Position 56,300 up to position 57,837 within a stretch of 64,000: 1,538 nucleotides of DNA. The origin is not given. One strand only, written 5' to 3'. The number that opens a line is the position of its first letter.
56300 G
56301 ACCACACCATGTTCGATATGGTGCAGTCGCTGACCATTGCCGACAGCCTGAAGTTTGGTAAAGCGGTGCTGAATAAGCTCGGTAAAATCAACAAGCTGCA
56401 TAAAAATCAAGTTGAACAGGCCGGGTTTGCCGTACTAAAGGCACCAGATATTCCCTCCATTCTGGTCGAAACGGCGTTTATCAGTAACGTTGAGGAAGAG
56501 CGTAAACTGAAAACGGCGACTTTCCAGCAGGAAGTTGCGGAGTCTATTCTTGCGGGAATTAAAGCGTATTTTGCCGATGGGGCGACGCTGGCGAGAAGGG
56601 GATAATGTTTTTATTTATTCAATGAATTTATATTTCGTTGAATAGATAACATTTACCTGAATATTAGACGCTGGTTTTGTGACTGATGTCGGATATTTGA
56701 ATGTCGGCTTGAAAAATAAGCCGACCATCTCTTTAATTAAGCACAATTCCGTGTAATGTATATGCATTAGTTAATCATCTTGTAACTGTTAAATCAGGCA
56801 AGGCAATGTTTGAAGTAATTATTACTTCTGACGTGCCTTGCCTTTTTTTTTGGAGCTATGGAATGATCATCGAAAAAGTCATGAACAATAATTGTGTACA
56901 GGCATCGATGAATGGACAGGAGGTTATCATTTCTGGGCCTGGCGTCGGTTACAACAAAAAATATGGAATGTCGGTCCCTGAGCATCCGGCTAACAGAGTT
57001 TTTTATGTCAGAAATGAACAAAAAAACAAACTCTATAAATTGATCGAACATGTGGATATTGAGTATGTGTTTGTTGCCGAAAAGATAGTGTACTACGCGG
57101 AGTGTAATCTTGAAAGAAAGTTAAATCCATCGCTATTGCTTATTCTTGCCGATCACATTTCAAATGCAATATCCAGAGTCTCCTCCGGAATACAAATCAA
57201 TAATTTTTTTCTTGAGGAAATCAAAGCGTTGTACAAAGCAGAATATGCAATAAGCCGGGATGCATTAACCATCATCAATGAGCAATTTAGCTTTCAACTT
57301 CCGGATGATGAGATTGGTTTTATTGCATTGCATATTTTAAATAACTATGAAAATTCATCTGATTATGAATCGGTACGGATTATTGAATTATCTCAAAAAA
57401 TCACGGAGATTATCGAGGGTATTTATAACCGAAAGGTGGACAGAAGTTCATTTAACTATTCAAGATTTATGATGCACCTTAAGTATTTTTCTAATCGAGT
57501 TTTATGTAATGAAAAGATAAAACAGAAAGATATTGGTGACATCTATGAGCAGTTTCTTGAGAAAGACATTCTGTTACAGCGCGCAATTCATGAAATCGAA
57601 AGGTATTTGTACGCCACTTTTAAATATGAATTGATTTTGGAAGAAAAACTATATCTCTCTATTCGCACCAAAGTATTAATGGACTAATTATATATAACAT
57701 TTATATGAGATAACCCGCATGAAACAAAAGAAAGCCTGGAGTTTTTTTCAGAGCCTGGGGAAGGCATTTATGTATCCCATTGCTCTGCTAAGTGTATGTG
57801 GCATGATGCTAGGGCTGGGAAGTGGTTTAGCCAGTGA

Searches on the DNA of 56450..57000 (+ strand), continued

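Call 57: search_dna_similar(query=L003:20455-20560:+, collection=ecoli_genomes, mode=near, max_rows=12, rows=spread)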
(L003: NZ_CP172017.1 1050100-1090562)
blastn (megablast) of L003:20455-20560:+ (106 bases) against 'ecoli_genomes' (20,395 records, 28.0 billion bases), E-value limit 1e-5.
Records with a match: 1358; places in all: 2444; records where one place covers at least 80% of the query: 1339.
Genomes with a match: 1358 of 5426; with a place that covers at least 80% of the query: 1339. Places per genome that has any: lowest 1, median 2, highest 2. On chromosomes: 2442 places; on plasmids: 2.
Best place of each record, by identity: >=99% 1026; 95-99% 100; 90-95% 230; 80-90% 2.
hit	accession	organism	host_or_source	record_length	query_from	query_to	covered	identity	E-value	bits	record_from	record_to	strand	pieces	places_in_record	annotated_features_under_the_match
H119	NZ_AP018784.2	Escherichia coli strain SK1144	-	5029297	1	106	100%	100.0%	1e-47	196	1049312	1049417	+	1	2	none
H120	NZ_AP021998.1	Escherichia coli strain WP3-W18-ESBL-07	-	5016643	1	106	100%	100.0%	1e-47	196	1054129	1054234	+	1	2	none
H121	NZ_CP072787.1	Escherichia coli strain NC101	Murine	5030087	1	106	100%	100.0%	1e-47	196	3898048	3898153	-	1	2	none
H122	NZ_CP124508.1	Escherichia coli strain AVS0068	environmental: river near WWTP effluent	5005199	1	106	100%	100.0%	1e-47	196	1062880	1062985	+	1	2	none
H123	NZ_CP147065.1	Escherichia coli strain JKHS006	hospital wastewater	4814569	1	106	100%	100.0%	1e-47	196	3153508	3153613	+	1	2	none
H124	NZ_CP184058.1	Escherichia coli strain 1446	Homo sapiens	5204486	1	106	100%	100.0%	1e-47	196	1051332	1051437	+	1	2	none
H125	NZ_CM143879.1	Escherichia coli strain E15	Homo sapiens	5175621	1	106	100%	100.0%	1e-47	196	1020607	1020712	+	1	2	none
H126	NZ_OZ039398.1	Escherichia coli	-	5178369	1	106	100%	100.0%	1e-47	196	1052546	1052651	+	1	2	none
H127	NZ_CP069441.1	Escherichia coli strain FDAARGOS_1261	Homo sapiens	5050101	1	106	100%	99.1%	5e-46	191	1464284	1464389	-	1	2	none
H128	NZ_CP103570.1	Escherichia coli strain 3045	Homo sapiens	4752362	9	106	92%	94.9%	3e-34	152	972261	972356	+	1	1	none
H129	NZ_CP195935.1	Escherichia coli strain G5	Raw wastewater influent sample from the ...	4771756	9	106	92%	93.9%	1e-32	147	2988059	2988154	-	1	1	none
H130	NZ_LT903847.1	Escherichia coli O127:H6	Homo sapiens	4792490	1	33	31%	100.0%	4e-7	62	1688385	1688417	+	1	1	tRNA-Met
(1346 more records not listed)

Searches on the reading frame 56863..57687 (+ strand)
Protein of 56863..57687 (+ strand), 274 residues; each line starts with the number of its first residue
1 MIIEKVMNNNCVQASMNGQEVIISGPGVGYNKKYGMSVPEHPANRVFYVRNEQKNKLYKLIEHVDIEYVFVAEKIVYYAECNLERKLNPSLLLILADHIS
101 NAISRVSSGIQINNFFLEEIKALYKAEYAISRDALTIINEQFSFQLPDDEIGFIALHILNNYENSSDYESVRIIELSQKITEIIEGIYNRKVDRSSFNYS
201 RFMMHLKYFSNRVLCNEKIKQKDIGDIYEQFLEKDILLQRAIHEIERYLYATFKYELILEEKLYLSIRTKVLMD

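Call 29: find_related_loci(query=window:56863-57687:+, collection=genome_contigs, flank=10000)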
Query window:56863-57687:+ (274 aa) in genome_contigs; peptide patterns used: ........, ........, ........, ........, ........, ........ (x = any residue, [..] = any of these).
60 stretches matched a pattern; 7 encode a relative of the query (tblastn E <= 1e-3); 5 distinct loci.
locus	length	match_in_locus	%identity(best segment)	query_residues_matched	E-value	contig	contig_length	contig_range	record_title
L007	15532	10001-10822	94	1-274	1e-172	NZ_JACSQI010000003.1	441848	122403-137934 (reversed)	Escherichia whittamii strain Sa2BVA5 NODE_3_length_441848_cov_9.028465, whole genome shotgun sequence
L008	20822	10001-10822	78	1-274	1e-143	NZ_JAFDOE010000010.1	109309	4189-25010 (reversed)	Citrobacter sp. FP75 contig10, whole genome shotgun sequence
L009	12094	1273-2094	95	1-274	7e-174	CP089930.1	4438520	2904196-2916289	Escherichia coli strain E69 chromosome, complete genome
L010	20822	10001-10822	78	1-274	1e-146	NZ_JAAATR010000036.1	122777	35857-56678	Atlantibacter hermannii strain 3608 Eh-3608_contig36, whole genome shotgun sequence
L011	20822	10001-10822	80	1-274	2e-144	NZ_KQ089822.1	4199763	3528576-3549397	Citrobacter sp. MGH106 aetzL-supercont1.1, whole genome shotgun sequence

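Call 51: search_protein_families(library=pfam, proteins=[window:56863-57687:+])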
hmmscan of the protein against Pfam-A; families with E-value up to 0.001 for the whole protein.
window:56863-57687:+ (274 aa): 2 families
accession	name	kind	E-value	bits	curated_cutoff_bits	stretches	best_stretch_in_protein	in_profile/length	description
PF00874.25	PRD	-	8.5e-26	90.5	23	1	73-160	1-89/90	PRD domain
PF03123.20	CAT_RBD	-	1.4e-14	54.2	25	1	1-55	1-56/57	CAT RNA binding domain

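Call 69: find_homologous_proteins(query=window:56863-57687:+, max_evalue=1e-60)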
Query window:56863-57687:+ (274 aa): 16 proteins with E <= 1e-60 among 921 candidates.
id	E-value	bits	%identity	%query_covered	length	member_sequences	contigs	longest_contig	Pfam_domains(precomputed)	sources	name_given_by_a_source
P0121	1.5e-156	537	92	100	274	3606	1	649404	PF03123.21,PF00874.26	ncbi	-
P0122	3.3e-140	484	80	100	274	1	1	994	PF03123.21,PF00874.26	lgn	-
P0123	9.6e-136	469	78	100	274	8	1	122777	PF03123.21,PF00874.26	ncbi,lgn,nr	ncbi:PRD domain-containing protein [Atlantibacter hermannii]|nr:PRD domain-containing protein [Atlan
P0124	1.4e-135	469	78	100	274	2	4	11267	PF03123.21,PF00874.26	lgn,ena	-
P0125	2.3e-135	468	77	100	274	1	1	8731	PF03123.21,PF00874.26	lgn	-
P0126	6.9e-134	463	78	100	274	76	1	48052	PF03123.21,PF00874.26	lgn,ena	-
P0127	7.0e-134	463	78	100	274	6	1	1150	PF03123.21,PF00874.26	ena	-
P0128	9.8e-134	463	78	100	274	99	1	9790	PF03123.21,PF00874.26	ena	-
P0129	1.9e-118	412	77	100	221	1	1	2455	PF03123.21,PF00874.26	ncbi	-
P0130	7.4e-111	388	97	70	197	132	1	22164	PF00874.26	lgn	-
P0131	4.4e-99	349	94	65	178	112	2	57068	PF03123.21,PF00874.26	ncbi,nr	ncbi:TPA: PRD domain-containing protein, partial [Escherichia coli]|nr:PRD domain-containing protein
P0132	7.0e-95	335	91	53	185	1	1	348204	PF03123.21,PF00874.26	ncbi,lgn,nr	ncbi:PRD domain-containing protein [Escherichia coli]|nr:PRD domain-containing protein [Escherichia 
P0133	3.2e-91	323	94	59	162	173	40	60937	PF03123.21,PF00874.26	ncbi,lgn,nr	ncbi:PRD domain-containing protein, partial [Escherichia coli]|nr:PRD domain-containing protein [Esc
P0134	5.1e-81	290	88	57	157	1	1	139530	PF03123.21,PF00874.26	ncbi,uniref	ncbi:hypothetical protein DP79_17855, partial [Escherichia coli]|uniref:PRD domain-containing protei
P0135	5.8e-80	286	95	55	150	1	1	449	PF00874.26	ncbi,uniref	ncbi:PRD domain-containing protein, partial [Escherichia coli]|uniref:PRD domain-containing protein 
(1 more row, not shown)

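Call 70: find_encoding_contigs(protein=P0126, flank=7000, max_places=2)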
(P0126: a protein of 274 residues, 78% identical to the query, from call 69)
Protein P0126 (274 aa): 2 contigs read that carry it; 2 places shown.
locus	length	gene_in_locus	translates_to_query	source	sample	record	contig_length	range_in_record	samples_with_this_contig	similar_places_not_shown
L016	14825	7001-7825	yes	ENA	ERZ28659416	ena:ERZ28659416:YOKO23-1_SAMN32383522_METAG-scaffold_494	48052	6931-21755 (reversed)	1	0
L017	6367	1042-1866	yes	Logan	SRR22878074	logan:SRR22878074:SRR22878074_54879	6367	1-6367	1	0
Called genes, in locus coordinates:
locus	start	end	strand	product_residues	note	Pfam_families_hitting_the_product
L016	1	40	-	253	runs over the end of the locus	PF00877:NLPC_P60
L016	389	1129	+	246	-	PF03734:YkuD (weak)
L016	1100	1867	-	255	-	PF13230:GATase_4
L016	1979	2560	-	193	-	PF13580:SIS_2, PF01380:SIS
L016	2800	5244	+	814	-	PF02771:Acyl-CoA_dh_N, PF02770:Acyl-CoA_dh_M, PF00441:Acyl-CoA_dh_1, PF09317:ACDH_C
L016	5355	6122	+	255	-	PF00795:CN_hydrolase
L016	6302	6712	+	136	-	PF07813:LTXXQ (weak)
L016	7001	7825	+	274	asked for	PF03123:CAT_RBD, PF00874:PRD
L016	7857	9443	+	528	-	PF02378:PTS_EIIC, PF00367:PTS_EIIB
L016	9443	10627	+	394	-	PF00155:Aminotran_1_2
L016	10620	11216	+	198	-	PF01380:SIS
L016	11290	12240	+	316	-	PF00389:2-Hacid_dh, PF02826:2-Hacid_dh_C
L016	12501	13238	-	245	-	PF00929:RNase_T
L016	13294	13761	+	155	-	PF00075:RNase_H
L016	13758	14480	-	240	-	PF08241:Methyltransf_11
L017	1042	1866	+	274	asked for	PF03123:CAT_RBD, PF00874:PRD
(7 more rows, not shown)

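Call 71: find_encoding_contigs(protein=P0125, flank=7000, max_places=1)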
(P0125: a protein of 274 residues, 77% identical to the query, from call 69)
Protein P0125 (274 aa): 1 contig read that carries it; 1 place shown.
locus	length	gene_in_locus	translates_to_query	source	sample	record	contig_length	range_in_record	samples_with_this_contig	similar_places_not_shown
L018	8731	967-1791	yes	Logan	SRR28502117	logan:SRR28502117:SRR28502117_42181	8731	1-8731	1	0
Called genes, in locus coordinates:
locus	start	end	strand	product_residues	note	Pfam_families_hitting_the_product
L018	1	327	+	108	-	?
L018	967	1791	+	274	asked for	PF03123:CAT_RBD, PF00874:PRD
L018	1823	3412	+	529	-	PF02378:PTS_EIIC, PF00367:PTS_EIIB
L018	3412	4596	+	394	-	PF00155:Aminotran_1_2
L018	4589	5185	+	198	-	PF01380:SIS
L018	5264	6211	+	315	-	PF00389:2-Hacid_dh, PF02826:2-Hacid_dh_C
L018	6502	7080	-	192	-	-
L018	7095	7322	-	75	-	-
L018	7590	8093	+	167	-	PF03400:DDE_Tnp_IS1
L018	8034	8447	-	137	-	PF13356:Arm-DNA-bind_3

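Call 72: find_encoding_contigs(protein=P0128, flank=7000, max_places=1)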
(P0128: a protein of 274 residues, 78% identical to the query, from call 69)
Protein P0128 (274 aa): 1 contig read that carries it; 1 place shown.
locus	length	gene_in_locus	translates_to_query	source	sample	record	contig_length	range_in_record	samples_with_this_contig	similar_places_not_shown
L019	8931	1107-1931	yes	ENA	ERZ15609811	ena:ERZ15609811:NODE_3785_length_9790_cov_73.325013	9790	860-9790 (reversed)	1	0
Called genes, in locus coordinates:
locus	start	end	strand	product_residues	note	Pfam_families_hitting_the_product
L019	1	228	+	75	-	?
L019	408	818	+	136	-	PF07813:LTXXQ (weak)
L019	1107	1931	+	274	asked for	PF03123:CAT_RBD, PF00874:PRD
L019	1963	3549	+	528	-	PF02378:PTS_EIIC, PF00367:PTS_EIIB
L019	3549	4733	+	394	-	PF00155:Aminotran_1_2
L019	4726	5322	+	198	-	PF01380:SIS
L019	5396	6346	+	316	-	PF00389:2-Hacid_dh, PF02826:2-Hacid_dh_C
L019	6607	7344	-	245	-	PF00929:RNase_T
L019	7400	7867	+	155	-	PF00075:RNase_H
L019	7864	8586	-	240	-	PF08241:Methyltransf_11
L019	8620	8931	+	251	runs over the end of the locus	PF00753:Lactamase_B, PF16123:HAGH_C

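Call 73: find_encoding_contigs(protein=P0124, flank=7000, max_places=1)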
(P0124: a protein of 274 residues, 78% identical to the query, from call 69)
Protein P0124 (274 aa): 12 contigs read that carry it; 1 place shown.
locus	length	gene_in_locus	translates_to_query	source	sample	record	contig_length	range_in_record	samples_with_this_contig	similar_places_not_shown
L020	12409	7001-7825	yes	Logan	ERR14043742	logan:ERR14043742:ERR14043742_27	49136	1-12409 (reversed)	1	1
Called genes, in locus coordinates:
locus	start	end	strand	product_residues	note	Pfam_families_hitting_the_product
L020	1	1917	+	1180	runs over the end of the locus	PF00580:UvrD-helicase, PF13245:AAA_19, PF13361:UvrD_C, PF13538:UvrD_C_2 (faint)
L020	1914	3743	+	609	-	PF21185:RecD_N, PF00580:UvrD-helicase (weak), PF05127:NAT10_TcmA_helicase, PF13086:AAA_11 (weak), PF13245:AAA_19, PF13604:AAA_30, PF18335:SH3_13, PF13538:UvrD_C_2, +2 more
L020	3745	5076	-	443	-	PF00696:AA_kinase, PF00583:Acetyltransf_1, PF13508:Acetyltransf_7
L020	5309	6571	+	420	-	PF11741:AMIN, PF01520:Amidase_3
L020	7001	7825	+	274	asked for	PF03123:CAT_RBD, PF00874:PRD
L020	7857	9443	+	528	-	PF02378:PTS_EIIC, PF00367:PTS_EIIB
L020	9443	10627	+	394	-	PF00155:Aminotran_1_2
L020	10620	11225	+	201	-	PF01380:SIS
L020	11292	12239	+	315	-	PF00389:2-Hacid_dh, PF02826:2-Hacid_dh_C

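Call 81: search_protein_families(library=pfam, proteins=[L018:8034-8447:-, L018:6502-7080:-, L018:7095-7322:-], max_evalue=0.01)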
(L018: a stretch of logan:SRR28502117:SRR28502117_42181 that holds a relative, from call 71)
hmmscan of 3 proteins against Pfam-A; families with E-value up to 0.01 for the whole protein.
L018:8034-8447:- (137 aa): 1 family
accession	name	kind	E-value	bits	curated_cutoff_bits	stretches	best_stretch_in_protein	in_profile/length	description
PF13356.12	Arm-DNA-bind_3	-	1.4e-22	80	27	1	8-94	1-82/83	Arm DNA-binding domain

L018:6502-7080:- (192 aa): 0 families

L018:7095-7322:- (75 aa): 0 families
